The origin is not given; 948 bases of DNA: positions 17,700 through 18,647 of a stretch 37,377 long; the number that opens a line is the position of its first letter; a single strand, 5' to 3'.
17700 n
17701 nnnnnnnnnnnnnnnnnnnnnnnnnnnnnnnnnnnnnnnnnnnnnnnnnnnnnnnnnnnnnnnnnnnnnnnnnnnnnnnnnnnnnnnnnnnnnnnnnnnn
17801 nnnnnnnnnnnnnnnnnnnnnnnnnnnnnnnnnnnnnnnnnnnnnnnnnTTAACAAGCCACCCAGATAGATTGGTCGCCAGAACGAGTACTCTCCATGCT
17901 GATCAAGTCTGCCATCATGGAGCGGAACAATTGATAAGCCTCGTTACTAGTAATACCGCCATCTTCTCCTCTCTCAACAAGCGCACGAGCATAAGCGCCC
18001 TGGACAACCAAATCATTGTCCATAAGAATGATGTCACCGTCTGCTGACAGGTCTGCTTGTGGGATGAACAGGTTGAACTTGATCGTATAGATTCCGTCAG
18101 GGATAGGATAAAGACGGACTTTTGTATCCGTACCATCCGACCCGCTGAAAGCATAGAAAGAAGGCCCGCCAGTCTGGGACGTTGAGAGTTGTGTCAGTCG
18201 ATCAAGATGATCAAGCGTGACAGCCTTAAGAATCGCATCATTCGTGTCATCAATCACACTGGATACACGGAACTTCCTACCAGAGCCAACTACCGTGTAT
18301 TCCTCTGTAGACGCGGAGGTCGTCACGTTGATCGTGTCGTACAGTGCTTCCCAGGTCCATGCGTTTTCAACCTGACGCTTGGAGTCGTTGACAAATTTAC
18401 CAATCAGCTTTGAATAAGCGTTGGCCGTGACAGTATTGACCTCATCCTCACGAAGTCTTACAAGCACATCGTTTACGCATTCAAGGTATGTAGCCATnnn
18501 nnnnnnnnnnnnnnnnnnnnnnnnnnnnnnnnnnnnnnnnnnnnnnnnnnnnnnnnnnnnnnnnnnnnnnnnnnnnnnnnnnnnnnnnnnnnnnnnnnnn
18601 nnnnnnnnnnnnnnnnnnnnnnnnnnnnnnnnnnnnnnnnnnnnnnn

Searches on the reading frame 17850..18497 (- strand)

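Call 89: search_protein_families(library=pfam, max_evalue=0.001, proteins=[window:17850-18497:-])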
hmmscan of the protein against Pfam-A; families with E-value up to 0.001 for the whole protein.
window:17850-18497:- (215 aa): 1 family
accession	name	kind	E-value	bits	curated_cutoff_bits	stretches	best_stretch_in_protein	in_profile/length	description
PF24175.2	SU10_adaptor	-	7.8e-14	53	27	1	3-203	2-182/194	SU10 adaptor protein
